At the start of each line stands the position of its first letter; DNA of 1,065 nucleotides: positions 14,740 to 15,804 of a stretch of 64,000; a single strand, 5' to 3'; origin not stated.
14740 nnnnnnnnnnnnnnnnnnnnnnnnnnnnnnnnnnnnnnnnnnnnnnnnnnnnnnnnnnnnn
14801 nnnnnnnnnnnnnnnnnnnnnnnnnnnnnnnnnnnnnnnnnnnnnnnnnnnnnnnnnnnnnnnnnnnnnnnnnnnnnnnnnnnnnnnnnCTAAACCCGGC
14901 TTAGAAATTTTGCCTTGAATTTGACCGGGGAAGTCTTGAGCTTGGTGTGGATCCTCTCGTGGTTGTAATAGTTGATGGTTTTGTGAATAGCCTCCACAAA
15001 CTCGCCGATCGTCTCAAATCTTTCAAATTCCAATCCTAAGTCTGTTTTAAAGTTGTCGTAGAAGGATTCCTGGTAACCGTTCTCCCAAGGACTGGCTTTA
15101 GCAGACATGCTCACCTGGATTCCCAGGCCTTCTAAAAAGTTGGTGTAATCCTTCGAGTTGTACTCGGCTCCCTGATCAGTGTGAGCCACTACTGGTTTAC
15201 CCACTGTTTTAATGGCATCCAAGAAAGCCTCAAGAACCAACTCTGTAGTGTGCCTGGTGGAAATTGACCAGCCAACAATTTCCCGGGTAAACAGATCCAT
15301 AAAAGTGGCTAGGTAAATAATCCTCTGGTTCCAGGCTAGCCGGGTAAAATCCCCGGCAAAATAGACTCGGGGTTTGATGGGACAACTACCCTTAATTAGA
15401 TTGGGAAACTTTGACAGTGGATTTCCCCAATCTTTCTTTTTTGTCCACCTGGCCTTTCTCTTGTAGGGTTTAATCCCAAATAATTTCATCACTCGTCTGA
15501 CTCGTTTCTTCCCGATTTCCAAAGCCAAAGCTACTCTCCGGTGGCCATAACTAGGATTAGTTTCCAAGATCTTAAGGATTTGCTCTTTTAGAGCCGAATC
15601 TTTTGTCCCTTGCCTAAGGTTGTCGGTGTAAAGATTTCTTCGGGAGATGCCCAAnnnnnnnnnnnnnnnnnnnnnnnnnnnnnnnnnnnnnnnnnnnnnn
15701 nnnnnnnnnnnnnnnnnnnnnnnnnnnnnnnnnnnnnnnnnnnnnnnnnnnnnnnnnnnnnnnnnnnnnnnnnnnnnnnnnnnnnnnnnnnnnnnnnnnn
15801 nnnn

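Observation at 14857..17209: Head-to-tail tandem dimer of an IS3-family element with a junction promoter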

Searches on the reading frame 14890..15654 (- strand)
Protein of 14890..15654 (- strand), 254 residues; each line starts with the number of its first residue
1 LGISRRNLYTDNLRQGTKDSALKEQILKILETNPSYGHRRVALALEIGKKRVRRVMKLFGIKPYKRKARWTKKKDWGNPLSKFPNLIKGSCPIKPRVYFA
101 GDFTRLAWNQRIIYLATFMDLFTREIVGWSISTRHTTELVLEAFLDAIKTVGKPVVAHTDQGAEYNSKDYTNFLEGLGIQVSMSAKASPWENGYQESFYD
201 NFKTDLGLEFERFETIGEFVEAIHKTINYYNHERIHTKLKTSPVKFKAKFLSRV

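Call 8: search_protein_families(library=pfam, proteins=[window:14890-15654:-])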
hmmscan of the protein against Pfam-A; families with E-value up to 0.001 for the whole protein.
window:14890-15654:- (254 aa): 4 families
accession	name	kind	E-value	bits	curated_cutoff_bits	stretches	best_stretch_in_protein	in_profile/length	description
PF00665.32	rve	-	9.7e-23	80.8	32.6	1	100-189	9-102/102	Integrase core domain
PF13683.12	rve_3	-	2.8e-11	43.4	26.5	1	178-241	2-64/67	Integrase core domain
PF13333.12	rve_2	-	1e-09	38.8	22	1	196-251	1-56/56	Integrase core domain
PF13276.12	HTH_21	-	6.2e-06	26.8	28.1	1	19-68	3-59/60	HTH-like domain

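Call 12: find_encoding_contigs(protein=window:14890-15654:-, flank=3000, max_places=10)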
Protein window:14890-15654:- (254 aa): no gene with exactly this product is on record in the collection.

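Call 13: find_encoding_contigs(protein=window:14893-15654:-, flank=3000, max_places=10)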
Protein seq(254 aa) (254 aa): no gene with exactly this product is on record in the collection.

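Call 15: find_related_loci(query=window:14893-15654:-, collection=genome_contigs, flank=3000)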
Query seq(254 aa) (254 aa) in genome_contigs; peptide patterns used: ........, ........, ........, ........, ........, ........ (x = any residue, [..] = any of these).
528 stretches matched a pattern; 446 encode a relative of the query (tblastn E <= 1e-3); the best 80 are kept; 80 distinct loci.
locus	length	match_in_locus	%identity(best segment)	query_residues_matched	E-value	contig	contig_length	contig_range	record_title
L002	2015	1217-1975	79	1-253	8e-152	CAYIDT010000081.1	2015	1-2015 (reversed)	MAG TPA_asm: uncultured Gammaproteobacteria bacterium isolate ERP119705_co1_249 genome assembly, contig: NODE_140550_len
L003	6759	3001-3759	79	1-253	4e-141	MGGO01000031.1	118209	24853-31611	MAG: Candidatus Woesebacteria bacterium RIFCSPHIGHO2_01_FULL_44_10 rifcsphigho2_01_scaffold_924, whole genome shotgun se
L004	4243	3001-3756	77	1-252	3e-138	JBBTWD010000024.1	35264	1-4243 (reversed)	MAG: Patescibacteria group bacterium isolate H43-bin018_1 H43_bin018_1_000000000024, whole genome shotgun sequence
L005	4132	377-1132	75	1-252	1e-133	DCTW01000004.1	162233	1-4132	MAG TPA_asm: Candidatus Woesebacteria bacterium UBA1430 UBA1430_contig_24435, whole genome shotgun sequence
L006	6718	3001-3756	70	1-252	4e-125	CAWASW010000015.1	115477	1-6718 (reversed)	MAG: Candidatus Woesebacteria bacterium isolate MFD02832.bin.1.153 genome assembly, contig: contig_41427, whole genome s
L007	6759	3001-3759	69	1-254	6e-121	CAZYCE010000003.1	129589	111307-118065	MAG TPA_asm: uncultured Gammaproteobacteria bacterium isolate binchicken_co220_61 genome assembly, contig: NODE_38_lengt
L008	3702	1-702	73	19-252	2e-121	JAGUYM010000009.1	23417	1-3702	MAG: Candidatus Woesebacteria bacterium isolate DeMMO6_63 c_000000013991, whole genome shotgun sequence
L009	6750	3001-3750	67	2-252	2e-117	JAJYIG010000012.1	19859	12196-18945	MAG: bacterium isolate DBS2-1.bin114 NODE_4814_length_19859_cov_2.515052, whole genome shotgun sequence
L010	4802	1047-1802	67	1-253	3e-117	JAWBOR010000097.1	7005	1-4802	MAG: Candidatus Bathyarchaeia archaeon isolate HHBFW-2_201803_bins_227 HHBFW-2_201803_bins_227_scaffold_97, whole genome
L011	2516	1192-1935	65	1-247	6e-116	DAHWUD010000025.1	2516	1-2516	MAG TPA_asm: Candidatus Amesbacteria bacterium isolate clean1528 NODE_25_length_2516_cov_53.408364, whole genome shotgun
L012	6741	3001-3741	64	1-246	1e-110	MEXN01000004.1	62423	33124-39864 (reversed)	MAG: Candidatus Amesbacteria bacterium RIFCSPLOWO2_01_FULL_48_25 rifcsplowo2_01_scaffold_398, whole genome shotgun seque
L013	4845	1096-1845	62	3-251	9e-106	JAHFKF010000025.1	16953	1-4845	MAG: Candidatus Levyibacteriota bacterium isolate nzgw403 NODE_2140_length_16954_cov_3.359591, whole genome shotgun sequ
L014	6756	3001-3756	63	1-251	2e-104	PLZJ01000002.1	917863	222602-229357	MAG: Candidatus Levyibacteriota bacterium isolate palsa_1332 73.20120700_P3D.151_contig_1296, whole genome shotgun seque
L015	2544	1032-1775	61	1-247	2e-107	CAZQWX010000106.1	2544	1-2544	MAG TPA_asm: uncultured Gammaproteobacteria bacterium isolate SRP271791_co1_54 genome assembly, contig: k141_353835, who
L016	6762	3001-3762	60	1-254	1e-102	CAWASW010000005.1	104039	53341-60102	MAG: Candidatus Woesebacteria bacterium isolate MFD02832.bin.1.153 genome assembly, contig: contig_14427, whole genome s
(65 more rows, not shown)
